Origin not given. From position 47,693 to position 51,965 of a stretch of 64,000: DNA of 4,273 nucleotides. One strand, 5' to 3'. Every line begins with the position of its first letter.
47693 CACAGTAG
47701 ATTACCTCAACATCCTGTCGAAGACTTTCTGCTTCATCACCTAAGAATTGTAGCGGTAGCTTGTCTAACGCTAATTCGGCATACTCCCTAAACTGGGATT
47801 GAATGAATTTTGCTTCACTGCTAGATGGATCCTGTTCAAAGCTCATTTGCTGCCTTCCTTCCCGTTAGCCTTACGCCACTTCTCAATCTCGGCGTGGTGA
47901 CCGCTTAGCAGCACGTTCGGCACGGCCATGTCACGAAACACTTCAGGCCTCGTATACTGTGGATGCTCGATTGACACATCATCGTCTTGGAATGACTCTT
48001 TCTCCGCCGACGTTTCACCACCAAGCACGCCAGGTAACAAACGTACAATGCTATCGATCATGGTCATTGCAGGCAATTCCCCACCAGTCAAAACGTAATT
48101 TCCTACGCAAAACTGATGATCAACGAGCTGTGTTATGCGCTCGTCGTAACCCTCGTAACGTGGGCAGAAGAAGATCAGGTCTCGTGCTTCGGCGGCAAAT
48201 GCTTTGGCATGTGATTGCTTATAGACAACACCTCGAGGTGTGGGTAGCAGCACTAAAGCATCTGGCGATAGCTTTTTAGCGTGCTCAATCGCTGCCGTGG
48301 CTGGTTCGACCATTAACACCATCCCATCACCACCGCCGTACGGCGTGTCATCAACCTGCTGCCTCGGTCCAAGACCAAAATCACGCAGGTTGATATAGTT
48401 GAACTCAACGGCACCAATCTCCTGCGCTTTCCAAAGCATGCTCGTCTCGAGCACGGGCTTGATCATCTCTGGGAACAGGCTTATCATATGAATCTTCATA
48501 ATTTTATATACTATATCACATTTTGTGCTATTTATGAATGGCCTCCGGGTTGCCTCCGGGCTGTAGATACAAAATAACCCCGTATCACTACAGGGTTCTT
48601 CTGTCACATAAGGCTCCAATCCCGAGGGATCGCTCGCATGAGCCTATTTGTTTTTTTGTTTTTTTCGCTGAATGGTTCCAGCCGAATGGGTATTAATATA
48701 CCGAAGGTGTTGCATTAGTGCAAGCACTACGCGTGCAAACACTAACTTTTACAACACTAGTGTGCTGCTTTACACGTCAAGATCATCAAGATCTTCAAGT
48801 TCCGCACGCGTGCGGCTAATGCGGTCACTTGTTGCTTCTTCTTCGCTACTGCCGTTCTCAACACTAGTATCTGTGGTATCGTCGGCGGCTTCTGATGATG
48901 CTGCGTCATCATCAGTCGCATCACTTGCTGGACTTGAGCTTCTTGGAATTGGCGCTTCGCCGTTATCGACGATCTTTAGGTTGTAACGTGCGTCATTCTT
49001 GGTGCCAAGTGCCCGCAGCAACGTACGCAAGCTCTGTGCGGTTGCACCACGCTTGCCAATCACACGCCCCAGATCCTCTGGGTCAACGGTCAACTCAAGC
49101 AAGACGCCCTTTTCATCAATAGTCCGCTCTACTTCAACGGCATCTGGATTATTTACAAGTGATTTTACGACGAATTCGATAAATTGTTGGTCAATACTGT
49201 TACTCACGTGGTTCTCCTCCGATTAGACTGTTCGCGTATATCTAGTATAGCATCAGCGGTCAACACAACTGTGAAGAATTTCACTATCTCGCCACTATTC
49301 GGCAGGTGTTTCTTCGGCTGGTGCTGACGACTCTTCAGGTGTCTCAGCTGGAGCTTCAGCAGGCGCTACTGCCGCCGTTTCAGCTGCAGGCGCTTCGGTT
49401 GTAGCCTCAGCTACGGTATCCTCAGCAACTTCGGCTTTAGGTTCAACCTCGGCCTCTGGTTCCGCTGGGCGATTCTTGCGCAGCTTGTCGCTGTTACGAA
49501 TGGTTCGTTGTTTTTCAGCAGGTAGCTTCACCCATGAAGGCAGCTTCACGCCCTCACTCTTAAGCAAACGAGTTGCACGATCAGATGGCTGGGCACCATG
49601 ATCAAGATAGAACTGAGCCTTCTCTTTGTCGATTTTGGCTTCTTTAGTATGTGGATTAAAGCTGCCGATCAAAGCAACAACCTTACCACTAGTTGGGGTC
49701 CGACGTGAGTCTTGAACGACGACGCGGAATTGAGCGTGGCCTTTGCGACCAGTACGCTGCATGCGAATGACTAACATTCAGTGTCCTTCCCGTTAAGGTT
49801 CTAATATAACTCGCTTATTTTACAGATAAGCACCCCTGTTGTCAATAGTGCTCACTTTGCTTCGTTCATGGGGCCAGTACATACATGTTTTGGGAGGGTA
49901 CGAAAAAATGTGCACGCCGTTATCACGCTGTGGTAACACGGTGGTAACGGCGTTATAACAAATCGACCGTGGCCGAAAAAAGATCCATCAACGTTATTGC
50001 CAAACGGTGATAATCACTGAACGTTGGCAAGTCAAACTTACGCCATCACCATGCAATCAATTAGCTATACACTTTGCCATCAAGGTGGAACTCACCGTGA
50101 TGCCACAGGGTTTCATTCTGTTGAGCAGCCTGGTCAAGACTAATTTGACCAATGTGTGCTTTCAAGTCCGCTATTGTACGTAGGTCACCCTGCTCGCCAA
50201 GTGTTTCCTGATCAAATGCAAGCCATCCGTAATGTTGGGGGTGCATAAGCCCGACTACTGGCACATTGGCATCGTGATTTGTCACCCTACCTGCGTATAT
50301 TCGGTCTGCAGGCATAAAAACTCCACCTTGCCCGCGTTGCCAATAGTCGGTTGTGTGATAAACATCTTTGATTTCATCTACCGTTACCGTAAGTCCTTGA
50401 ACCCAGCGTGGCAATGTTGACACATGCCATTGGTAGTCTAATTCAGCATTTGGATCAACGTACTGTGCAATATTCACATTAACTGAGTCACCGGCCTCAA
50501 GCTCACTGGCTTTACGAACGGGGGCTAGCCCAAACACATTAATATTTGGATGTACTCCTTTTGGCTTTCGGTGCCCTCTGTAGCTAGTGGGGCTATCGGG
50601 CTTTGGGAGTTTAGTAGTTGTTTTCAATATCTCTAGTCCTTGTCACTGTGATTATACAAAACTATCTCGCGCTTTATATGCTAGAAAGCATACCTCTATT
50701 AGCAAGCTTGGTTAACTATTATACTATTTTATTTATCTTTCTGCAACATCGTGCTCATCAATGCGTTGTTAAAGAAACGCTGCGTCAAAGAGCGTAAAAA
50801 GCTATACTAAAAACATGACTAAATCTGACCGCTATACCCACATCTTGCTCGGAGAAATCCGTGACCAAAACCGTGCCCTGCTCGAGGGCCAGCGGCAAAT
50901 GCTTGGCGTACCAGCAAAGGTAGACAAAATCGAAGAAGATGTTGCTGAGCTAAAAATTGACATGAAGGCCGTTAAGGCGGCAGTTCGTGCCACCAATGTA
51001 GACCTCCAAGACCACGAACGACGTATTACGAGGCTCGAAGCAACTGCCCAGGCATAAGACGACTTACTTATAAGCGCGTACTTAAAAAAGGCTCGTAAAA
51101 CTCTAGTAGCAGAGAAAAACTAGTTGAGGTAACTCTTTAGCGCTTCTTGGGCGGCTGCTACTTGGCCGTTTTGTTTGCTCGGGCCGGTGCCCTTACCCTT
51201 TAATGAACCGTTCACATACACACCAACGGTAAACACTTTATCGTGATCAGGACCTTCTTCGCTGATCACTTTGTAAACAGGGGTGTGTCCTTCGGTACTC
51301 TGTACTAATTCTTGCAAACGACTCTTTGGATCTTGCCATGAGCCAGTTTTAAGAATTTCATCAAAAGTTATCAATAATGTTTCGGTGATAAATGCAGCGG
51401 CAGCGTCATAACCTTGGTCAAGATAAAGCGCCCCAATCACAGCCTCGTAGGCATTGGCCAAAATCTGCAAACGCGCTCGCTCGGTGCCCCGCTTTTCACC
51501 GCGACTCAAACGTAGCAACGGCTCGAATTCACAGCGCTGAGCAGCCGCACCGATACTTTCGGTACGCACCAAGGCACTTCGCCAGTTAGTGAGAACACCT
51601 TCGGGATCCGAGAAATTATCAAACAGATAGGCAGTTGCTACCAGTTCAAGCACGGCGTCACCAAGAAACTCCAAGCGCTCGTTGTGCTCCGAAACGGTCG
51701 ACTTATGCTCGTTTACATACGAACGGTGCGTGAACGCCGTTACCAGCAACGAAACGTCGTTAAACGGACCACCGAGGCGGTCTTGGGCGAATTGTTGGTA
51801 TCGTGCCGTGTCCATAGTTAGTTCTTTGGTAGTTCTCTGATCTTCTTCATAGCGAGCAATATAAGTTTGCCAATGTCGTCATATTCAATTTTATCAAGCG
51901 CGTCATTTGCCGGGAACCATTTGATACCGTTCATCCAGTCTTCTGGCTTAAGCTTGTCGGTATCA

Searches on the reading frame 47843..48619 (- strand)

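Call 63: search_protein_families(library=pfam, proteins=[window:47843-48619:-], max_evalue=0.001)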
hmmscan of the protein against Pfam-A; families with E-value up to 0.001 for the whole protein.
window:47843-48619:- (258 aa): 1 family
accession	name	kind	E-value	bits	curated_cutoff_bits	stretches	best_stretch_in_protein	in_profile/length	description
PF01746.26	tRNA_m1G_MT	-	1e-46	159.6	27.3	1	64-252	3-185/195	tRNA (Guanine-1)-methyltransferase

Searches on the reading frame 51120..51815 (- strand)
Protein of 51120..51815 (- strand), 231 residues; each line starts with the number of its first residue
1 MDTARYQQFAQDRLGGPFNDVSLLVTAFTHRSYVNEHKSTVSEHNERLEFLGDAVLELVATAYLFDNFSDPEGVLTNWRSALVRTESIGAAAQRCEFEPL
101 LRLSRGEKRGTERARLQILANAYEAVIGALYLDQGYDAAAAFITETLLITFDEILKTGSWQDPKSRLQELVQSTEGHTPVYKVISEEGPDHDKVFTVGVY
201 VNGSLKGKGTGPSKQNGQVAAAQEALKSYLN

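Call 63: search_protein_families(library=pfam, proteins=[window:51120-51815:-], max_evalue=0.001)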
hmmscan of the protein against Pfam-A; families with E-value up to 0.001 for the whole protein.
window:51120-51815:- (231 aa): 5 families
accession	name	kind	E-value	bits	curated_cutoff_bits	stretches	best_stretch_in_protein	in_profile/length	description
PF14622.11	Ribonucleas_3_3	-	2.1e-36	125.4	35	1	22-148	3-125/128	Ribonuclease-III-like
PF00636.31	Ribonuclease_3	-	9e-23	81.4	27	1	46-135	1-102/102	Ribonuclease III domain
PF00035.32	dsrm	-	5.6e-16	59.3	23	1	163-228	1-65/66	Double-stranded RNA binding motif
PF22935.1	RM44_endonuclase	-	5.9e-05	23.6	27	1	12-130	11-139/139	Large ribosomal subunit protein mL44, endonuclease domain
PF14709.13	DND1_DSRM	-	0.00077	20.2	25.7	0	162-217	2-62/80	double strand RNA binding domain from DEAD END PROTEIN 1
